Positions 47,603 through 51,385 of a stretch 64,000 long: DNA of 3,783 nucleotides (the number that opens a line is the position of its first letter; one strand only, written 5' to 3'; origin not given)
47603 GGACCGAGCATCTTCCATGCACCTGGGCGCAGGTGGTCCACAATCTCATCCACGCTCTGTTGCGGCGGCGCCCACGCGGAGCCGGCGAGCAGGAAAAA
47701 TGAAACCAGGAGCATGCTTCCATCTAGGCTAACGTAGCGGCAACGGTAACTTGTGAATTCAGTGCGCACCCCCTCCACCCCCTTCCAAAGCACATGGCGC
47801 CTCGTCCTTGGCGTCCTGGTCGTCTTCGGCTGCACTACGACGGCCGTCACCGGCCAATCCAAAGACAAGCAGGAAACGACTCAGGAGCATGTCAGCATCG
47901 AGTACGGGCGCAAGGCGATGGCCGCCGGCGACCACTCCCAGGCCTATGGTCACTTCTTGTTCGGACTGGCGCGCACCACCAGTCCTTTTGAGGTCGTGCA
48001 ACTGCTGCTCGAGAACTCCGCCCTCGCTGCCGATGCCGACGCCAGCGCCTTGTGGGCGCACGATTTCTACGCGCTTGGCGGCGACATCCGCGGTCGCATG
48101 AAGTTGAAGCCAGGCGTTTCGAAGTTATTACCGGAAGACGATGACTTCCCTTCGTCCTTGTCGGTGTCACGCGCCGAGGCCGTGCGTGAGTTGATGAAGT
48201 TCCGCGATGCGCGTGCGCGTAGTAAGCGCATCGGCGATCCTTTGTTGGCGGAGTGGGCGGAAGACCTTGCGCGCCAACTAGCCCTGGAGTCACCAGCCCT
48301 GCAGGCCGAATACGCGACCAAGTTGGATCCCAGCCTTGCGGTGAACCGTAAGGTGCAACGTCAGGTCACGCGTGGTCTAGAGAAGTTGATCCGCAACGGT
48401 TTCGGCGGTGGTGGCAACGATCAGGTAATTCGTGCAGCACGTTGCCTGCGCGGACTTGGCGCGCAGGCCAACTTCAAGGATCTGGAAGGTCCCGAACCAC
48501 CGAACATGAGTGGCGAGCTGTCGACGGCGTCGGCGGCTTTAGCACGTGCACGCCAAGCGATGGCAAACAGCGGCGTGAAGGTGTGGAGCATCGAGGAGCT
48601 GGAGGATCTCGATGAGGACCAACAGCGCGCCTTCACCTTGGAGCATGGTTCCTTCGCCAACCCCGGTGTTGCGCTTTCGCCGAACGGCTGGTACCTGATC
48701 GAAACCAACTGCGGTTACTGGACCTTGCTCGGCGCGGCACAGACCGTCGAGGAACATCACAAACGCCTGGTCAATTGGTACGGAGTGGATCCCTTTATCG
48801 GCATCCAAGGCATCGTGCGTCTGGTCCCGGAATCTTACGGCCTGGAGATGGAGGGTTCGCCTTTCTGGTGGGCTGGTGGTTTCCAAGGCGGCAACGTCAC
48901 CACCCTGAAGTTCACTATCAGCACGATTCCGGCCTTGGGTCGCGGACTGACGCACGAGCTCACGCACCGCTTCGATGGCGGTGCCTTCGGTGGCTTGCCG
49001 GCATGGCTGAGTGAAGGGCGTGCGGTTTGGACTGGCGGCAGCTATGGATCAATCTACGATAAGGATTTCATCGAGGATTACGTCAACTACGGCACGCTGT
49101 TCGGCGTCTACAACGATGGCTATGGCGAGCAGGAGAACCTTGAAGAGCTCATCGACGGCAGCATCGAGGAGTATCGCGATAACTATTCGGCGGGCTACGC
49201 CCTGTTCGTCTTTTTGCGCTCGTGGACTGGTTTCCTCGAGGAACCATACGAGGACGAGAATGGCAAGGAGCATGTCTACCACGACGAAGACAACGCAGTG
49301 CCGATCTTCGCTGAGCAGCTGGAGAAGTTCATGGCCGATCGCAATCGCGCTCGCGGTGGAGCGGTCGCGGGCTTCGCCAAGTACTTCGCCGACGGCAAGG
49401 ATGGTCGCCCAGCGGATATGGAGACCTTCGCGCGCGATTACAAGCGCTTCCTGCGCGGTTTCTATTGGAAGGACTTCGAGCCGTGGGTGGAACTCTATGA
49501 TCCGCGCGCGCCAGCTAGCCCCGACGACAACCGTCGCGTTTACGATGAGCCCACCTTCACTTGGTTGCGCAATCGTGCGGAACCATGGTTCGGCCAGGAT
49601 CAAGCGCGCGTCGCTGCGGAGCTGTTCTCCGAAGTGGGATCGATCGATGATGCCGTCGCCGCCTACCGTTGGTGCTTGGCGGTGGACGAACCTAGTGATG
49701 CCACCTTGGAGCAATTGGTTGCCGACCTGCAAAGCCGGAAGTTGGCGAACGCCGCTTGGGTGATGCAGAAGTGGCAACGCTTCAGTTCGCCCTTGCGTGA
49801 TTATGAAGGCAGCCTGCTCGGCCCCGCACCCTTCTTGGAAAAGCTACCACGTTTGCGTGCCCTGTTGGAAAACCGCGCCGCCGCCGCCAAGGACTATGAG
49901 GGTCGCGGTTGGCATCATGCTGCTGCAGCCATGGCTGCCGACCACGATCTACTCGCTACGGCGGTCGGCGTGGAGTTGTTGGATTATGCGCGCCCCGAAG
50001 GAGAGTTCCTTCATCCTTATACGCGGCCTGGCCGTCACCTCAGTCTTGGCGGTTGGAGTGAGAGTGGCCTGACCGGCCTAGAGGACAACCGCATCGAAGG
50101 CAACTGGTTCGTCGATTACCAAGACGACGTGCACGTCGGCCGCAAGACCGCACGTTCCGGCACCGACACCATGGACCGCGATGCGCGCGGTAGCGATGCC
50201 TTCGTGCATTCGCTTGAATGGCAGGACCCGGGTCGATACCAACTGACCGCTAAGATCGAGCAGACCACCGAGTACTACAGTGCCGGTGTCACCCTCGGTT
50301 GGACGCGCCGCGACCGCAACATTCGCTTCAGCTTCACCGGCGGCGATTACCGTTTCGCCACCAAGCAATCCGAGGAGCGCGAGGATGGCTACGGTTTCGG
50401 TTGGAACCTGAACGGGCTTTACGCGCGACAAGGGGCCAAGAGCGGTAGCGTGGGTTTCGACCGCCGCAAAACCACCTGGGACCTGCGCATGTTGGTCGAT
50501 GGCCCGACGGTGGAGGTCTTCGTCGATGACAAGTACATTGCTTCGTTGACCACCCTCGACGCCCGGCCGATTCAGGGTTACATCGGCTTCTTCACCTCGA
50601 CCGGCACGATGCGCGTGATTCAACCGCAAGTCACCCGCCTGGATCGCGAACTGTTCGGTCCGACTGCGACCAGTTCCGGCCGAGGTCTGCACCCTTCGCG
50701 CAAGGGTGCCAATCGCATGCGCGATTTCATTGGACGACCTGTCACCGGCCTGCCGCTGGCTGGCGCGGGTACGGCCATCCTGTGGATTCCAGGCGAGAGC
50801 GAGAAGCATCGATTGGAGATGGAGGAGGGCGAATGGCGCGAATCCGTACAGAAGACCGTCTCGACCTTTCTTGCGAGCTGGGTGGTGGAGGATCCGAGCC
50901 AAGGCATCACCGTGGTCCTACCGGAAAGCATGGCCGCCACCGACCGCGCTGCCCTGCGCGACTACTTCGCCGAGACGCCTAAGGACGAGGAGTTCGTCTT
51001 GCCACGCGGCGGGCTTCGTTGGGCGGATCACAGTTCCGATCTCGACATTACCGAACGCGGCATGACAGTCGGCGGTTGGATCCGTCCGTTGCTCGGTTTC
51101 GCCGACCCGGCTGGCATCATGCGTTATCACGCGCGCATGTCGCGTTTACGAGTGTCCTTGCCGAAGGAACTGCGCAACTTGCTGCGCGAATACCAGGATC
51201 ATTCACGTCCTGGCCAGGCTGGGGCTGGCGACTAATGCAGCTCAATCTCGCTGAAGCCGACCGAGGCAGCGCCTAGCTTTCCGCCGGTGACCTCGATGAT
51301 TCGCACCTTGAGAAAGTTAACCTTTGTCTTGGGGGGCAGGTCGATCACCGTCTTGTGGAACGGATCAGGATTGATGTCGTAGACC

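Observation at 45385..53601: Three-gene module: Peptidase_MA-like giant lipoprotein flanked by two paralogous beta-sandwich / alpha-alpha-toroid / discoidin-like secreted proteins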

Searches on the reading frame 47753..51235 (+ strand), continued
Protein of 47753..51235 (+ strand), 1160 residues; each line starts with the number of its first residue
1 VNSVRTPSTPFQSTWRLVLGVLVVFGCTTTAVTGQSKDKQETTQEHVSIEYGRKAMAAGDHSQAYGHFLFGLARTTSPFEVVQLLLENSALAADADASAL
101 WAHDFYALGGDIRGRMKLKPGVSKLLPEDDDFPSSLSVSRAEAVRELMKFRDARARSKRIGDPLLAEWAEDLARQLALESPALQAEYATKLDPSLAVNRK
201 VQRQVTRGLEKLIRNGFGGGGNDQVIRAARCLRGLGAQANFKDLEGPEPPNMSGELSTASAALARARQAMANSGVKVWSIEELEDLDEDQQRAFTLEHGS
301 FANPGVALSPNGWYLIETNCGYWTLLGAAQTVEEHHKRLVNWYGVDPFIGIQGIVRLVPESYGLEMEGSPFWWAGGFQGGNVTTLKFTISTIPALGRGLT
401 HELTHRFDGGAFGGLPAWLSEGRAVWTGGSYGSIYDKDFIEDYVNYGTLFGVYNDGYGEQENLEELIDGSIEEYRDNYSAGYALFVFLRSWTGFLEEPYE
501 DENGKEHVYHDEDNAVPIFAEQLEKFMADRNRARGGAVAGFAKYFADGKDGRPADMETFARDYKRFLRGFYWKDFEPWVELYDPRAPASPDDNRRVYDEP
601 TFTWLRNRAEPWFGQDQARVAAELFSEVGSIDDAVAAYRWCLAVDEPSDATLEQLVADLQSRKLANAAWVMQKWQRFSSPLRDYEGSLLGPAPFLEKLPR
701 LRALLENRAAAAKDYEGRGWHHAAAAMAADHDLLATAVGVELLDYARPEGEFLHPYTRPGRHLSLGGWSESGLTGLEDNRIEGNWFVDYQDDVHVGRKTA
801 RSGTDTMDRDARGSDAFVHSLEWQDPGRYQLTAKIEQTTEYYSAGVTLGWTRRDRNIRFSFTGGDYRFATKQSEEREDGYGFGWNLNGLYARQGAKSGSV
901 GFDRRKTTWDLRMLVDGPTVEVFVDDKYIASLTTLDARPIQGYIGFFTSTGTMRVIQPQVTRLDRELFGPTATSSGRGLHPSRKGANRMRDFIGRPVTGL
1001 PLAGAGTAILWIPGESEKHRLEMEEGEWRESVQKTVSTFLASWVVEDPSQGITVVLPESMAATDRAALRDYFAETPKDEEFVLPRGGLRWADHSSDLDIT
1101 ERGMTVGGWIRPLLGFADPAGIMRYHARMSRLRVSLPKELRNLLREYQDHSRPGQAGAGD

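Call 41: fold_search(model_id=the predicted structure, library=pdb)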
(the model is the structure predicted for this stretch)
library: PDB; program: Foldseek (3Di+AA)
matches with E <= 10: 1491; with E <= 0.001: 119
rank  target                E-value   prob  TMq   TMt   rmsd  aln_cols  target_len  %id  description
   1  1mac_A                2.1e-05  1.00  0.12  0.51   5.7       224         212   12  CRYSTAL STRUCTURE AND SITE-DIRECTED MUTAGENESIS OF BACILLUS MACERANS ENDO-1,3-1,4-BETA-GLUCANASE (released 1995-02-27)
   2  3v0a_B                3.7e-05  1.00  0.11  0.11  39.8       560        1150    8  2.7 angstrom crystal structure of BoNT/Ai in complex with NTNHA (released 2012-03-14)
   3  1s0g                  4.4e-05  1.00  0.11  0.10  35.8       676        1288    8  Crystal structure of botulinum neurotoxin type B apo form (released 2004-03-16)
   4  9qc7_A                4.7e-05  1.00  0.12  0.11  34.9       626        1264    6  BoNT-NTNH complex from Clostridium botulinum Serotype B1 (released 2025-09-10)
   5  4b1m_B                5.6e-05  1.00  0.10  0.58   5.0       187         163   10  CARBOHYDRATE BINDING MODULE CBM66 FROM BACILLUS SUBTILIS (released 2012-12-12)
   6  9qc8_A                6.1e-05  1.00  0.11  0.11  32.6       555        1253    9  BoNT-NTNH-HA70 complex from Clostridium botulinum Serotype B1 (released 2025-09-10)
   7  3d6e_A                6.4e-05  1.00  0.13  0.61   6.7       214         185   13  Crystal structure of the engineered 1,3-1,4-beta-glucanase protein from Bacillus licheniformis (released 2009-05-19)
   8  7w13_A                7.2e-05  1.00  0.11  0.45   6.5       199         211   11  Complex structure of alginate lyase PyAly with M8 (released 2022-08-17)
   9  1s0f                  8.9e-05  1.00  0.13  0.12  32.2       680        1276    8  Crystal structure of botulinum neurotoxin type B at pH 7.0 (released 2004-03-16)
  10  3d6e_B                9.3e-05  1.00  0.10  0.47   9.5       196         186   14  Crystal structure of the engineered 1,3-1,4-beta-glucanase protein from Bacillus licheniformis (released 2009-05-19)
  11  9qcm_A                1.0e-04  1.00  0.12  0.12  26.4       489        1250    9  Botulinum neurotoxin type B1, 14-subunit, Large Progenitor Toxin Complex (L-PTC) (released 2025-09-10)
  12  6g5g_B                1.1e-04  1.00  0.12  0.15  23.5       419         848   10  Crystal structure of an engineered Botulinum Neurotoxin type B mutant E1191M/S1199Y in complex with human synaptotagmi (released 2019-01-16)
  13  4b1l                  1.2e-04  1.00  0.10  0.59   4.9       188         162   11  CARBOHYDRATE BINDING MODULE CBM66 FROM BACILLUS SUBTILIS (released 2012-12-12)
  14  4b1m_C                1.2e-04  1.00  0.10  0.59   4.2       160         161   10  CARBOHYDRATE BINDING MODULE CBM66 FROM BACILLUS SUBTILIS (released 2012-12-12)
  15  3zpy_A                1.2e-04  1.00  0.11  0.44   7.9       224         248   12  Crystal structure of the marine PL7 alginate lyase AlyA1 from Zobellia galactanivorans (released 2013-06-26)
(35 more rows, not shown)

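Call 75: search_protein_families(library=pfam, proteins=[P0056, L004:9204-9554:+, L004:9582-9998:+], max_evalue=0.001)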
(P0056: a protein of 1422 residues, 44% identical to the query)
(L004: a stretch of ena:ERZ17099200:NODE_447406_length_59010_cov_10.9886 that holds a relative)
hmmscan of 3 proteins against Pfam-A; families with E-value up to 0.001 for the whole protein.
P0056 (1422 aa): 3 families
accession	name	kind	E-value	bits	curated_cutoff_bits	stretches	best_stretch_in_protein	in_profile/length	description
PF00903.31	Glyoxalase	-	2.3e-13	51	20.6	1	1207-1342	4-121/121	Glyoxalase/Bleomycin resistance protein/Dioxygenase superfamily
PF12674.12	Zn_ribbon_2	-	5.6e-06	27.4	22.5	1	1350-1419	1-81/81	Putative zinc ribbon domain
PF22677.2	Ble-like_N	-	0.00051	20.2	24.5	0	1212-1236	9-32/41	Bleomycin resistance protein-like N-terminal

L004:9204-9554:+ (116 aa): 3 families
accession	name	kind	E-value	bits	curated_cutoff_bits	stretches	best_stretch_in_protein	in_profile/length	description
PF00903.31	Glyoxalase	-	7.7e-11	42.9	20.6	1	7-108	4-119/121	Glyoxalase/Bleomycin resistance protein/Dioxygenase superfamily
PF18029.7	Glyoxalase_6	-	1.6e-08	35.6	23.6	1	8-108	4-103/106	Glyoxalase-like domain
PF22677.2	Ble-like_N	-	0.00027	21.1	24.5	1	6-32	3-29/41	Bleomycin resistance protein-like N-terminal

L004:9582-9998:+ (138 aa): 0 families

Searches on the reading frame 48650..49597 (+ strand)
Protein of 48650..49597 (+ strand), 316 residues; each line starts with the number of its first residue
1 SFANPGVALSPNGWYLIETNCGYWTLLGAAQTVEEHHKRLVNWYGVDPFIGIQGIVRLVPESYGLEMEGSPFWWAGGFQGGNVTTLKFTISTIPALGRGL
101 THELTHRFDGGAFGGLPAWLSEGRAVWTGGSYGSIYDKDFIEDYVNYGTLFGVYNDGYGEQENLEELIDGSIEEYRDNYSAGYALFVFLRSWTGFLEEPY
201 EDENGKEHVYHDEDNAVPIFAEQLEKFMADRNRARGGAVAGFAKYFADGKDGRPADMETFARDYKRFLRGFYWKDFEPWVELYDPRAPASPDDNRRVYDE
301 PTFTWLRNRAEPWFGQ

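Call 53: search_solved_structures(query=A3, max_evalue=10, show_alignments=3)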
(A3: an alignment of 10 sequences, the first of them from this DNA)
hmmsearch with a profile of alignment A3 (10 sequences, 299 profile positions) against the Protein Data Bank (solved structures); distinct sequences matched with E-value up to 10: 5.
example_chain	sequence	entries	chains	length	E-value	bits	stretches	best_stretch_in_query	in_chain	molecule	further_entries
7ola_A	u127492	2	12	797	0.14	14.4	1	159-211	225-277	DNA primase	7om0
7d7c_F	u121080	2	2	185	0.17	14.1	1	200-289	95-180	gp55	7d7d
6k9e_A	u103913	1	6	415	0.61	12.3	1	185-272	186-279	Primase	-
6k9c_A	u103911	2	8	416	0.61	12.3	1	185-272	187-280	Primase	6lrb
2nau_A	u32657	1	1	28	0.78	12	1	87-112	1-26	entity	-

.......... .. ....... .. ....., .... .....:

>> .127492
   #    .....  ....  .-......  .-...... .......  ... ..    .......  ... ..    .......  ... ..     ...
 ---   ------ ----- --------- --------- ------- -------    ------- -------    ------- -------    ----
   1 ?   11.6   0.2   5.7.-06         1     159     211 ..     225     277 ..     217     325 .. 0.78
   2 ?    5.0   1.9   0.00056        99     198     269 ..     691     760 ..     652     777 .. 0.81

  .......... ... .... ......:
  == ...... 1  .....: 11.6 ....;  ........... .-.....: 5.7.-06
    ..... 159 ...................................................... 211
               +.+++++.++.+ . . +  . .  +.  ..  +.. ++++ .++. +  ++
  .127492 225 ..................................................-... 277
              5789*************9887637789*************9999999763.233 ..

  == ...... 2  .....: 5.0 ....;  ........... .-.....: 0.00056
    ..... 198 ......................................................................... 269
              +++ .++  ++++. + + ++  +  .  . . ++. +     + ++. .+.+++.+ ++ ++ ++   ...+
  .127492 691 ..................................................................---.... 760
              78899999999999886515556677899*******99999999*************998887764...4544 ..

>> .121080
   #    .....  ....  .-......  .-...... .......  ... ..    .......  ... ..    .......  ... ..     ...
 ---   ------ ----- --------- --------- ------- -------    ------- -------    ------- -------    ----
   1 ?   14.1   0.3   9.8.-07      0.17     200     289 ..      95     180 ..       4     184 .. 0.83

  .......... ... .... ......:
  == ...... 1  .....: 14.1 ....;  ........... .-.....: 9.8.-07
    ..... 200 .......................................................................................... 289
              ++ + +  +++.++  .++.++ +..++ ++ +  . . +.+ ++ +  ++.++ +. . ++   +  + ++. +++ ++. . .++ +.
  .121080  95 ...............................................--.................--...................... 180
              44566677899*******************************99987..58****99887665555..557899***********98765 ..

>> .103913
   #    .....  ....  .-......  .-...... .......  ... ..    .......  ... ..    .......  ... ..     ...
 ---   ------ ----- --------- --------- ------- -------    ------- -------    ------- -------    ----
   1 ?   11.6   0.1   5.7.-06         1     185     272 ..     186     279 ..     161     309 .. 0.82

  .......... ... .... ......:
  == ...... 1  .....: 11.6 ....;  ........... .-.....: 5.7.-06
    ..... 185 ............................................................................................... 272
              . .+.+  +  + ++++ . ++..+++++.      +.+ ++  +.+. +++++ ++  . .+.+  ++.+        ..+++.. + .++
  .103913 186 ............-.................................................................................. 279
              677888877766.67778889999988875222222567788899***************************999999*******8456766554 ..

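Call 62: search_protein_representatives(alignment_id=A3)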
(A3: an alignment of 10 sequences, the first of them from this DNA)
Query: 10 sequences, 299 profile positions. Proteins with E-value up to 0.001 (for the whole library): 183; up to 1e-10: 159; up to 1e-30: 129. The best 150 are listed.
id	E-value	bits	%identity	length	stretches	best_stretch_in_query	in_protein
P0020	4.1e-156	534.9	-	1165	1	1-299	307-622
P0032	2.7e-149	512.5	-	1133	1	1-299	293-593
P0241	2.9e-144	496.0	-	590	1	2-299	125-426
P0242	4.1e-141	485.7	-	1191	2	1-299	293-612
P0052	4.8e-132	455.9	-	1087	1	1-299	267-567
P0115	1.7e-130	450.8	-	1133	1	1-299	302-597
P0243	3.3e-128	443.3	-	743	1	1-299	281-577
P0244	2.7e-127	440.3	-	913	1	2-299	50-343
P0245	1.1e-125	435.0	-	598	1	1-298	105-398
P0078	4.5e-125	433.0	-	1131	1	1-299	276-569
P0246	6.8e-125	432.4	-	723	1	1-298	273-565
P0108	2.4e-124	430.6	-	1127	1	2-299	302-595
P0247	1.5e-122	424.8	-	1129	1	2-299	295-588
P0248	1.5e-122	424.7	-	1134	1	3-299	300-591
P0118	2.3e-122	424.1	-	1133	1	2-299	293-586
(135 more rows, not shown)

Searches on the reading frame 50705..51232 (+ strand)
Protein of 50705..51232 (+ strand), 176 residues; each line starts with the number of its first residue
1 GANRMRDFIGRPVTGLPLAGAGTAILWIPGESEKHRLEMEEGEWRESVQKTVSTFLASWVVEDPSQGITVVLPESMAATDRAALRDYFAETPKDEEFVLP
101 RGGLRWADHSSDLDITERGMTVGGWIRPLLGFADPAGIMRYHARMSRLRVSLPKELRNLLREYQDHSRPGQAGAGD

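Call 56: search_solved_structures(query=A4, max_evalue=10, show_alignments=2)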
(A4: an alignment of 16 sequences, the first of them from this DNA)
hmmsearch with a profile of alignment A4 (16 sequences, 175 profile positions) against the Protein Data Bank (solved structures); distinct sequences matched with E-value up to 10: 9.
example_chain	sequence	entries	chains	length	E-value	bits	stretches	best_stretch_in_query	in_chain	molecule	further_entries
3keb_A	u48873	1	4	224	0.54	13.2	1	121-160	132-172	Probable thiol peroxidase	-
3agk_A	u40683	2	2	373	0.81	12.7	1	20-80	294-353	Peptide chain release factor subunit 1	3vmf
8eu9_U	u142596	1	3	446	1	12.3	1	109-143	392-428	RuvB-like protein 2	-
8ets_U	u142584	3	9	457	1.1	12.3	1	109-143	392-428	RuvB-like protein 2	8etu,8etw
8euf_U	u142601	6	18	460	1.1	12.2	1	109-143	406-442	RuvB-like protein 2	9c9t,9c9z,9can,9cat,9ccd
6gej_U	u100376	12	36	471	1.1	12.2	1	109-143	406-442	RuvB-like protein 2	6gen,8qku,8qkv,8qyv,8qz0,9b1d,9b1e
4qbg_B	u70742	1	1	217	1.3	12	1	109-160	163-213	Adenylate kinase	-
1ser_A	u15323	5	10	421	5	10.1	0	125-163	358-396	PROTEIN (SERYL-TRNA SYNTHETASE (E.C.6.1.1.11)) | SERYL-tRNA SYNTHETASE | Serine--tRNA ligase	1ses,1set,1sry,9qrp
8dbq_W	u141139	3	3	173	5.7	9.9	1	48-95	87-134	ATP synthase subunit delta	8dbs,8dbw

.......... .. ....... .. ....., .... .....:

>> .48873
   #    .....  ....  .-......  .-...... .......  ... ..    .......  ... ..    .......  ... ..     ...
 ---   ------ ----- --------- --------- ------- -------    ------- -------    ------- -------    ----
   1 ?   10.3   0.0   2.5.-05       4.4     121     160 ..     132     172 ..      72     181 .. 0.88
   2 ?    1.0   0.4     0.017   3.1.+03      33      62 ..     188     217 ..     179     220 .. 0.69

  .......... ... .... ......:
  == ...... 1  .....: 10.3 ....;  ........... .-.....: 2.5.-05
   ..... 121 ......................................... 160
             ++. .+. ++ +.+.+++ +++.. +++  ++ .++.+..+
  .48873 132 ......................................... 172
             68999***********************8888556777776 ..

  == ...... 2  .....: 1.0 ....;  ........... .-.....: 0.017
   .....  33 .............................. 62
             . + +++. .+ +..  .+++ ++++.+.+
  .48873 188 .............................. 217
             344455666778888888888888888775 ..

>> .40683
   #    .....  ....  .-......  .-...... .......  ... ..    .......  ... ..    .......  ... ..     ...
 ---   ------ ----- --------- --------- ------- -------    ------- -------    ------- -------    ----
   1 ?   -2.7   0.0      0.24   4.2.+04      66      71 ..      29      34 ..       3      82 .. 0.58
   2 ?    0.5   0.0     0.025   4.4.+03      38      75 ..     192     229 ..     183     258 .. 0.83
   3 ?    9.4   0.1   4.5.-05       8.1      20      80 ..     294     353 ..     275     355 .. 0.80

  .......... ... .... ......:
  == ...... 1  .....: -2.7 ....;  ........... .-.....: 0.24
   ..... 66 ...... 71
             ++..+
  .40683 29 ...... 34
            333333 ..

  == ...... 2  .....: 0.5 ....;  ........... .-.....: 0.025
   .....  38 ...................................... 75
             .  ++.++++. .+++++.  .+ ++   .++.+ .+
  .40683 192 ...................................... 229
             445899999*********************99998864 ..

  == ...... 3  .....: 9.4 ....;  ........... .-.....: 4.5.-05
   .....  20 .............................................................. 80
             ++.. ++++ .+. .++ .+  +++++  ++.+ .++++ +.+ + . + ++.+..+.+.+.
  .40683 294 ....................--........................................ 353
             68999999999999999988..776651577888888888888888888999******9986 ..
